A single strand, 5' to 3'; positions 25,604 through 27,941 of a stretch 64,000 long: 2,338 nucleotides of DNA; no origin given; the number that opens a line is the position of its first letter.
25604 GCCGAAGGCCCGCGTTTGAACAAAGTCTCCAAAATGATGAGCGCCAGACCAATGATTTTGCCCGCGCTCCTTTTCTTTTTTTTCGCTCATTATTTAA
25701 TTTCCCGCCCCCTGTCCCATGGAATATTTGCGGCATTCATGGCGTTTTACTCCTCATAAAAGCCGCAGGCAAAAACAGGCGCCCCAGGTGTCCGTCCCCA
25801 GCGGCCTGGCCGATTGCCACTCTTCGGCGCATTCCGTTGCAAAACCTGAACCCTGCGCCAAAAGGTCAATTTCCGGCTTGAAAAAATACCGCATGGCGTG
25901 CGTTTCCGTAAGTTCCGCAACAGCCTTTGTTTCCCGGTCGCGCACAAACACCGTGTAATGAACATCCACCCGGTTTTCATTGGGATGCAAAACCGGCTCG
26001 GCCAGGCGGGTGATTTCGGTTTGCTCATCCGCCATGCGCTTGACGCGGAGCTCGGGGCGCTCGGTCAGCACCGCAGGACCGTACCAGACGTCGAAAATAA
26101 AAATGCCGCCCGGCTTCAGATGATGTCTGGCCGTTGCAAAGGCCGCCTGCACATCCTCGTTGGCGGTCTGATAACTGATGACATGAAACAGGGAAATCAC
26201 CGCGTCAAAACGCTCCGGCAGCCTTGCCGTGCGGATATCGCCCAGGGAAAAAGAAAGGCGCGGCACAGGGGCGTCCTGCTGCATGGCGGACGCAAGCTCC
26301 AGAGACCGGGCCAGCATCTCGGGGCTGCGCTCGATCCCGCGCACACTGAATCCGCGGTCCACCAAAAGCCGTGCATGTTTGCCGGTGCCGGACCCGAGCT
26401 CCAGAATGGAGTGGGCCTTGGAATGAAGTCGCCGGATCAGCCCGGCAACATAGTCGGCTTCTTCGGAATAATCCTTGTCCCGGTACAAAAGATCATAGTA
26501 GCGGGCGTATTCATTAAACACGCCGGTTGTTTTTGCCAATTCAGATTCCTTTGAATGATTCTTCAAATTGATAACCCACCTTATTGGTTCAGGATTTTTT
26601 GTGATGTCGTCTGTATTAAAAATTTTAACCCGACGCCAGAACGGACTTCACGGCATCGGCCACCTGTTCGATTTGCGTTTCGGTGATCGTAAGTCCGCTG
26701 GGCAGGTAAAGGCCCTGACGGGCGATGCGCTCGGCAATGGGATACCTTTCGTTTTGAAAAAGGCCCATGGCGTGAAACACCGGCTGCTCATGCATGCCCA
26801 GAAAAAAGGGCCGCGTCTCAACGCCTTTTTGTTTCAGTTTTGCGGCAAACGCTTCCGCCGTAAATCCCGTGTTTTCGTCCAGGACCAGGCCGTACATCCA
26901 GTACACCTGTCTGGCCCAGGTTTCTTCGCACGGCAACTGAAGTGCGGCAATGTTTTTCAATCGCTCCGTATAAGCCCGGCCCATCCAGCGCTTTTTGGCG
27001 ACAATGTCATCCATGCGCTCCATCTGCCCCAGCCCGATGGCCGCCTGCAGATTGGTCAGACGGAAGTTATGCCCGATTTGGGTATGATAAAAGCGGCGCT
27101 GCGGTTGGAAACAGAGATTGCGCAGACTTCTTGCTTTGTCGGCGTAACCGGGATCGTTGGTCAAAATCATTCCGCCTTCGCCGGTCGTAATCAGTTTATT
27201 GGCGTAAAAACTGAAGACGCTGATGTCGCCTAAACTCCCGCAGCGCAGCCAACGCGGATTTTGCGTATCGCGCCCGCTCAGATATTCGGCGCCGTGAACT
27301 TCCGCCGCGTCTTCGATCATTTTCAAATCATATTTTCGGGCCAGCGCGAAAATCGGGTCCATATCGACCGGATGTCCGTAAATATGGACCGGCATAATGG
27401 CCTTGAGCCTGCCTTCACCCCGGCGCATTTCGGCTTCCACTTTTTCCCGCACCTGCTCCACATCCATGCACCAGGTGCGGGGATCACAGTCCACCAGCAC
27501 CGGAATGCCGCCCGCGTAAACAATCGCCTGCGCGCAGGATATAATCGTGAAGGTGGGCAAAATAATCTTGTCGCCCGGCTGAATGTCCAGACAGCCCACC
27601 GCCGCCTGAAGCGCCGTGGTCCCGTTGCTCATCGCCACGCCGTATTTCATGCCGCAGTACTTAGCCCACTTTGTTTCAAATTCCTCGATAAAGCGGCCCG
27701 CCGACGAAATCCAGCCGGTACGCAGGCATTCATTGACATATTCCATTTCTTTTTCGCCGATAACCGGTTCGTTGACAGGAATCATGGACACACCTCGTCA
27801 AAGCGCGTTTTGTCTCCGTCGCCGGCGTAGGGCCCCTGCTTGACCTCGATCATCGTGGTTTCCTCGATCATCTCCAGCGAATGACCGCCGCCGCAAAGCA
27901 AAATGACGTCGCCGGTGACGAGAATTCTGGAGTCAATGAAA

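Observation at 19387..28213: Arn-like envelope glycosylation cluster: modified amino-sugar synthesis + polyprenyl-P GT2 + three GT-C transferases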

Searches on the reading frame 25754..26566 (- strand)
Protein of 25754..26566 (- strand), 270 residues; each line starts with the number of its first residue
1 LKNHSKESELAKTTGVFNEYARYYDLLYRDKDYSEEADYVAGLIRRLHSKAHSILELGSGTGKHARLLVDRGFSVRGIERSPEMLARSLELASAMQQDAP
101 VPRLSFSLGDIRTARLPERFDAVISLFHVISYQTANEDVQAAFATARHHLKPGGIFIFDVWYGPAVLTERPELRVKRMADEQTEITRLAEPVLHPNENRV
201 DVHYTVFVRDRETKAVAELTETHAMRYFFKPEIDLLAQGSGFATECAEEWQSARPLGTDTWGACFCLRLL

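Call 3: search_protein_families(library=pfam, proteins=[window:25754-26566:-], max_evalue=0.01)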
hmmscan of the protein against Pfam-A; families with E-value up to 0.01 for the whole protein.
window:25754-26566:- (270 aa): 10 families
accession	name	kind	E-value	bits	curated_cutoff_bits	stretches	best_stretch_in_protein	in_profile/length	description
PF13649.12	Methyltransf_25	-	8.5e-16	58.9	27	1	54-154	1-97/97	Methyltransferase domain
PF08241.18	Methyltransf_11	-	2.6e-13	50.9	21.2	1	55-158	1-95/95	Methyltransferase domain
PF13847.12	Methyltransf_31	-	9.4e-11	42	27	1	49-183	2-127/145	Methyltransferase domain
PF13489.12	Methyltransf_23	-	1.2e-10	41.8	27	1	42-162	11-120/164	Methyltransferase domain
PF08242.18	Methyltransf_12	-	2.1e-10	41.6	30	1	55-156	1-98/98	Methyltransferase domain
PF05175.20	MTS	-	0.001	19.2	23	1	43-157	23-137/170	Methyltransferase small domain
PF06080.18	DUF938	-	0.0011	19.3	27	1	43-164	18-140/202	Protein of unknown function (DUF938)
PF01728.25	FtsJ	-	0.0018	18.6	24.1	1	49-166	20-145/181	FtsJ-like methyltransferase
PF01135.25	PCMT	-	0.0065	16.7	20.3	1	50-160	73-173/210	Protein-L-isoaspartate(D-aspartate) O-methyltransferase (PCMT)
PF03848.20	TehB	-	0.0077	16.1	20.4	0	52-155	32-129/193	Tellurite resistance protein TehB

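Call 4: search_protein_families(library=ncbifam, proteins=[window:25754-26566:-], max_evalue=0.01)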
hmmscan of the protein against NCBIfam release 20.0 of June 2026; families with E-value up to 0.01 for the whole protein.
window:25754-26566:- (270 aa): 17 families
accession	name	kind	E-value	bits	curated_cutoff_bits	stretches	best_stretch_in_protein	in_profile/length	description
NF041820.1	daptide_MTase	equivalog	3.9e-17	62.5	175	1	20-221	11-203/243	daptide-type RiPP biosynthesis methyltransferase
NF043040.1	corrin_prot_MT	hypoth_equivalog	1.8e-13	50.4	180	1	43-157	34-146/216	corrinoid protein-associated methyltransferase CpaM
NF051855.1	GlySarMtaseBact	equivalog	6.5e-09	35.8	350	1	24-160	29-160/259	glycine/sarcosine N-methyltransferase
TIGR02021.1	BchM-ChlM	equivalog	4.9e-08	32.7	158.9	1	50-144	54-141/218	magnesium protoporphyrin IX methyltransferase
TIGR02072.1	BioC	equivalog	1.2e-06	28.6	184.95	1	45-159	25-133/244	malonyl-ACP O-methyltransferase BioC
NF045667.1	MTase_DVU1556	equivalog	1.5e-05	24.6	155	1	49-157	21-118/213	DVU_1556 family methyltransferase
NF045882.1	PLipidMtase_Leg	equivalog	2e-05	24.5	390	1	11-131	4-119/207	phospholipid N-methyltransferase PmtA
TIGR01983.1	UbiG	equivalog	2.9e-05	23.5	102.95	1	50-158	49-151/228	bifunctional 2-polyprenyl-6-hydroxyphenol methylase/3-demethylubiquinol 3-O-methyltransferase UbiG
NF008992.0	PRK12335.1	equivalog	3.7e-05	23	303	1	29-127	103-194/289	SAM-dependent methyltransferase TehB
TIGR00477.1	tehB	equivalog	8e-05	22.1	219.5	1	53-155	76-171/238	tellurite resistance methyltransferase TehB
NF045649.1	2X_seleno_MduS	exception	0.0003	19.9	380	1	48-160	39-149/338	methyltransferase domain-containing selenoprotein MduS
NF041537.1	ArsM_AhpD_UU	exception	0.00057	18.8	510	1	50-158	76-180/345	arsenite methyltransferase/AhpD domain selenoprotein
NF008264.0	PRK11036.1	equivalog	0.0013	18.2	366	1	43-156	37-145/261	tRNA uridine 5-oxyacetic acid(34) methyltransferase CmoM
NF008405.0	PRK11207.1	equivalog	0.0016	17.9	218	1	51-154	31-128/198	tellurite resistance methyltransferase TehB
NF000499.2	Erm23S_rRNA_broad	equivalog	0.0039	16.6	212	1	40-124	12-91/244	23S ribosomal RNA methyltransferase Erm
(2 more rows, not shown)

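Call 6: search_solved_structures(query=window:25754-26566:-, max_evalue=0.001, show_alignments=2)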
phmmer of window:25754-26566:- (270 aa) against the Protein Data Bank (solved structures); distinct sequences matched with E-value up to 0.001: 30.
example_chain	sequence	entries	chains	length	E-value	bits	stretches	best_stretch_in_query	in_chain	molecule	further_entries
3bxo_A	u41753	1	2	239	1.1e-24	90.5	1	19-256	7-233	N,N-dimethyltransferase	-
6m83_A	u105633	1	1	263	6.7e-22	81.4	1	17-263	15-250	dTDP-3-amino-3,6-dideoxy-alpha-D-glucopyranose N,N-dimethyltransferase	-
6m81_A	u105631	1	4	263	1.1e-21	80.7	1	17-263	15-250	dTDP-3-amino-3,6-dideoxy-alpha-D-glucopyranose N,N-dimethyltransferase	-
3pfg_A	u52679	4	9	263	1.3e-21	80.5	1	17-263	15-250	N-methyltransferase | dTDP-3-amino-3,6-dideoxy-alpha-D-glucopyranose N,N-dimethyltransferase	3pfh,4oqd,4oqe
6m82_A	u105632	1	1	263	1.3e-21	80.5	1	17-263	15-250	dTDP-3-amino-3,6-dideoxy-alpha-D-glucopyranose N,N-dimethyltransferase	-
3px2_A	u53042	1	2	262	4.2e-21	78.8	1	17-263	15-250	N-methyltransferase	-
3px3_A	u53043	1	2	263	4.4e-21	78.7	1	17-263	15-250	N-methyltransferase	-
6uk5_A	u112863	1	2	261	2.6e-17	66.4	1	18-257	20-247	CalS10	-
5bsz_A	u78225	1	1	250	9.7e-15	57.9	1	14-191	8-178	N-methyltransferase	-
1wzn_A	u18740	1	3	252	6.7e-13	51.9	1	19-162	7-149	SAM-dependent methyltransferase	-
3d2l_A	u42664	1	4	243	8.2e-13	51.6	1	17-243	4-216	SAM-dependent methyltransferase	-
9sot_A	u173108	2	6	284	2.3e-11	46.9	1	22-167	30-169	Class I SAM-dependent methyltransferase | Methyltransferase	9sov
7zgt_A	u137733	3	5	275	1.6e-10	44.1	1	14-259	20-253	Methyltransferase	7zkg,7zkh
9icz_A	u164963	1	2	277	1.8e-10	43.9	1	35-256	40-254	S-adenosylmethionine (SAM)-dependent methyltransferase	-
9ri2_A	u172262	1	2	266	6.5e-10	42.1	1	49-183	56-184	Methyltransferase, putative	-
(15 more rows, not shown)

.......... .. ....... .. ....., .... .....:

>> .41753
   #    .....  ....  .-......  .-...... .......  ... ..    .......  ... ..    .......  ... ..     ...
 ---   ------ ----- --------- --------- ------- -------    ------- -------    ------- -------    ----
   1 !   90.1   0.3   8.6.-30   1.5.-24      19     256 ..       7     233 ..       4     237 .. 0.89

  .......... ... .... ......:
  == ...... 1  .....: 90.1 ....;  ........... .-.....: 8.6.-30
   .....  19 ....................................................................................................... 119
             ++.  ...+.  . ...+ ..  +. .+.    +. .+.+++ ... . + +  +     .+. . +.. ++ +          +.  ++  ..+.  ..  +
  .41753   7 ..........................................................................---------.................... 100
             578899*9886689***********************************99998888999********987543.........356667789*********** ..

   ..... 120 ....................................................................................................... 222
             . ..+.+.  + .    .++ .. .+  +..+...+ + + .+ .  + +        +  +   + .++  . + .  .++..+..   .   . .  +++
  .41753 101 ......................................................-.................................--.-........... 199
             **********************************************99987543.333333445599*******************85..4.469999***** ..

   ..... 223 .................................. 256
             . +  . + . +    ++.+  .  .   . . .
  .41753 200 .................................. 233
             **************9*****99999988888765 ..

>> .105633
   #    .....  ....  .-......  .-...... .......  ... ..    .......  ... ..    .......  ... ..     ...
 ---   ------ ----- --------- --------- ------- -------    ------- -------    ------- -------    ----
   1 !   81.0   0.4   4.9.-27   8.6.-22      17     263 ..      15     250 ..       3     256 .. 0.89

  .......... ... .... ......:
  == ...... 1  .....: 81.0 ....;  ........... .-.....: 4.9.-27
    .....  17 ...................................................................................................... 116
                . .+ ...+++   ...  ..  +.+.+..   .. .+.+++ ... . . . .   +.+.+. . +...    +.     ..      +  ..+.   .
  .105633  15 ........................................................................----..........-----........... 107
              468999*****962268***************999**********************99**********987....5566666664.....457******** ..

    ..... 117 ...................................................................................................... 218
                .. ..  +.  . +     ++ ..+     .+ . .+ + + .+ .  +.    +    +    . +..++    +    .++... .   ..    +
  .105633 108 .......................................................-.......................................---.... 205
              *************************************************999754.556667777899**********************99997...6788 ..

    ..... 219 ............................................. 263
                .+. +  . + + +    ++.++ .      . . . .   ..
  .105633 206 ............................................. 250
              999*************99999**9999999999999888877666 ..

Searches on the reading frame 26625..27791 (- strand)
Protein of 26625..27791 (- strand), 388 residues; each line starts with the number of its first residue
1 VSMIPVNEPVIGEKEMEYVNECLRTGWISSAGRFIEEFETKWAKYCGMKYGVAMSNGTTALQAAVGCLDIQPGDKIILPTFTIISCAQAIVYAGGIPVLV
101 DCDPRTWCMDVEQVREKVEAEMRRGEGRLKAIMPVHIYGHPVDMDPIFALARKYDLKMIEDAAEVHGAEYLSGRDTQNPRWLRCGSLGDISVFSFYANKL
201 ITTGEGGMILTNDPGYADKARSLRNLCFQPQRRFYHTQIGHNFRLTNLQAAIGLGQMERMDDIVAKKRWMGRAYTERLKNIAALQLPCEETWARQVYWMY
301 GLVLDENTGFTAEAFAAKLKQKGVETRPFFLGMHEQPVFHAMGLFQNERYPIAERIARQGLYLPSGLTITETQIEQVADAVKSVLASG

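Call 3: search_protein_families(library=pfam, proteins=[window:26625-27791:-], max_evalue=0.01)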
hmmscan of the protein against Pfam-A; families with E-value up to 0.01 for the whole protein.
window:26625-27791:- (388 aa): 3 families
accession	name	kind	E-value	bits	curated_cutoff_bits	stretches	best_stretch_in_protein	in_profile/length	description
PF01041.23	DegT_DnrJ_EryC1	-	9.6e-105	351.2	19.8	1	11-381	3-359/360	DegT/DnrJ/EryC1/StrS aminotransferase family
PF01212.27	Beta_elim_lyase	-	1.9e-07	31.2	27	1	36-284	35-271/288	Beta-eliminating lyase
PF00155.27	Aminotran_1_2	-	4.8e-06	26.4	19.7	1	35-120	44-139/361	Aminotransferase class I and II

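Call 4: search_protein_families(library=ncbifam, proteins=[window:26625-27791:-], max_evalue=0.01)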
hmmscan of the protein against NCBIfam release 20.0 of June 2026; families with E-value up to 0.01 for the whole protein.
window:26625-27791:- (388 aa): 8 families
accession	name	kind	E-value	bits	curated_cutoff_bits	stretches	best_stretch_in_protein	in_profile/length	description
TIGR04181.1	NHT_00031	hypoth_equivalog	4.7e-102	341.5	420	1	4-366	1-359/359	LegC family aminotransferase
TIGR03588.1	PseC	equivalog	1.2e-73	248.2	423.5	1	3-385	1-380/380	UDP-4-amino-4,6-dideoxy-N-acetyl-beta-L-altrosamine transaminase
NF008687.0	PRK11706.1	equivalog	4.8e-56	190.1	375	1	3-384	1-373/375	dTDP-4-amino-4,6-dideoxygalactose transaminase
NF008658.2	PRK11658.1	equivalog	7.5e-53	179.5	631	1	3-385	4-377/379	UDP-4-amino-4-deoxy-L-arabinose aminotransferase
TIGR04427.1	PLP_DesI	equivalog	1.4e-52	179.1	650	1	16-388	35-386/390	dTDP-4-dehydro-6-deoxyglucose aminotransferase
NF011936.0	PRK15407.1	equivalog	1.4e-48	165.7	423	2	3-225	36-249/440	lipopolysaccharide biosynthesis protein RfbH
TIGR02379.1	ECA_wecE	subfamily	1.5e-43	149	434.85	1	3-381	1-371/376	dTDP-4-amino-4,6-dideoxy-D-glucose transaminase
NF006488.0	PRK08912.1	equivalog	0.0041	16.1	498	1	54-121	93-159/387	aminotransferase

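Call 8: search_solved_structures(query=window:26625-27791:-, max_evalue=1e-20)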
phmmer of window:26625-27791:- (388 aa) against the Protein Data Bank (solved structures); distinct sequences matched with E-value up to 1e-20: 48.
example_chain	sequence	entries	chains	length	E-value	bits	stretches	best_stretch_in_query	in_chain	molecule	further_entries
3bn1_A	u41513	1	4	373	1.5e-87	297.3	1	4-385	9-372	Perosamine synthetase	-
3dr7_A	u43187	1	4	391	1.7e-87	297.1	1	4-385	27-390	Putative perosamine synthetase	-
3dr4_A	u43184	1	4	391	1.2e-86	294.3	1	4-385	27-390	Putative perosamine synthetase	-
7b0m_AAA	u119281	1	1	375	1.8e-69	237.8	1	6-385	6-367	Sugar aminotransferase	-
7b0d_A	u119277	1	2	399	7.5e-60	206.1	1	17-382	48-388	Glutamine--scyllo-inositol transaminase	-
3frk_A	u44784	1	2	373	4.7e-48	167.3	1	20-382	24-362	QdtB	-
4lc3_A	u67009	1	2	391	9.6e-48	166.3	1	3-384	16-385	Putative UDP-4-amino-4-deoxy-l-arabinose--oxoglutarate aminotransferase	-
8vr3_A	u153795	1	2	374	9.4e-46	159.7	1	3-385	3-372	DegT/DnrJ/EryC1/StrS aminotransferase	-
8vr5_A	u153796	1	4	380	1.5e-45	159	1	3-385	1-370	DegT/DnrJ/EryC1/StrS aminotransferase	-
1mdo_A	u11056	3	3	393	2.3e-44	155.1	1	3-384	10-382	ArnB aminotransferase | UDP-4-amino-4-deoxy-L-arabinose--oxoglutarate aminotransferase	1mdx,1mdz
1o61_A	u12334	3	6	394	1.9e-43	152.1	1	7-384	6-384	aminotransferase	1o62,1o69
4oca_A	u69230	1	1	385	2.2e-43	151.9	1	3-381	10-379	UDP-4-amino-4-deoxy-L-arabinose--oxoglutarate aminotransferase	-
4ztc_A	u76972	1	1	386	3.6e-42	147.9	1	7-381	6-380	Aminotransferase homolog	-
3nyu_A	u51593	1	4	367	1.4e-41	145.9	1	23-370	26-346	Aminotransferase WbpE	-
3nu7_A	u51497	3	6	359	1.6e-41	145.8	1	23-367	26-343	Aminotransferase WbpE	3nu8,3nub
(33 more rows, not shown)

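Call 76: search_solved_structures(query=window:26625-27791:-, max_evalue=1e-60, show_alignments=2)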
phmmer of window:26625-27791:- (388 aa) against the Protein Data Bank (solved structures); distinct sequences matched with E-value up to 1e-60: 4.
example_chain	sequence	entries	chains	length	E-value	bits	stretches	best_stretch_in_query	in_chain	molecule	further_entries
3bn1_A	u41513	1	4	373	1.5e-87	297.3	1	4-385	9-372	Perosamine synthetase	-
3dr7_A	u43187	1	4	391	1.7e-87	297.1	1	4-385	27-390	Putative perosamine synthetase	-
3dr4_A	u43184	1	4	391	1.2e-86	294.3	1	4-385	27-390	Putative perosamine synthetase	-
7b0m_AAA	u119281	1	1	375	1.8e-69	237.8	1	6-385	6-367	Sugar aminotransferase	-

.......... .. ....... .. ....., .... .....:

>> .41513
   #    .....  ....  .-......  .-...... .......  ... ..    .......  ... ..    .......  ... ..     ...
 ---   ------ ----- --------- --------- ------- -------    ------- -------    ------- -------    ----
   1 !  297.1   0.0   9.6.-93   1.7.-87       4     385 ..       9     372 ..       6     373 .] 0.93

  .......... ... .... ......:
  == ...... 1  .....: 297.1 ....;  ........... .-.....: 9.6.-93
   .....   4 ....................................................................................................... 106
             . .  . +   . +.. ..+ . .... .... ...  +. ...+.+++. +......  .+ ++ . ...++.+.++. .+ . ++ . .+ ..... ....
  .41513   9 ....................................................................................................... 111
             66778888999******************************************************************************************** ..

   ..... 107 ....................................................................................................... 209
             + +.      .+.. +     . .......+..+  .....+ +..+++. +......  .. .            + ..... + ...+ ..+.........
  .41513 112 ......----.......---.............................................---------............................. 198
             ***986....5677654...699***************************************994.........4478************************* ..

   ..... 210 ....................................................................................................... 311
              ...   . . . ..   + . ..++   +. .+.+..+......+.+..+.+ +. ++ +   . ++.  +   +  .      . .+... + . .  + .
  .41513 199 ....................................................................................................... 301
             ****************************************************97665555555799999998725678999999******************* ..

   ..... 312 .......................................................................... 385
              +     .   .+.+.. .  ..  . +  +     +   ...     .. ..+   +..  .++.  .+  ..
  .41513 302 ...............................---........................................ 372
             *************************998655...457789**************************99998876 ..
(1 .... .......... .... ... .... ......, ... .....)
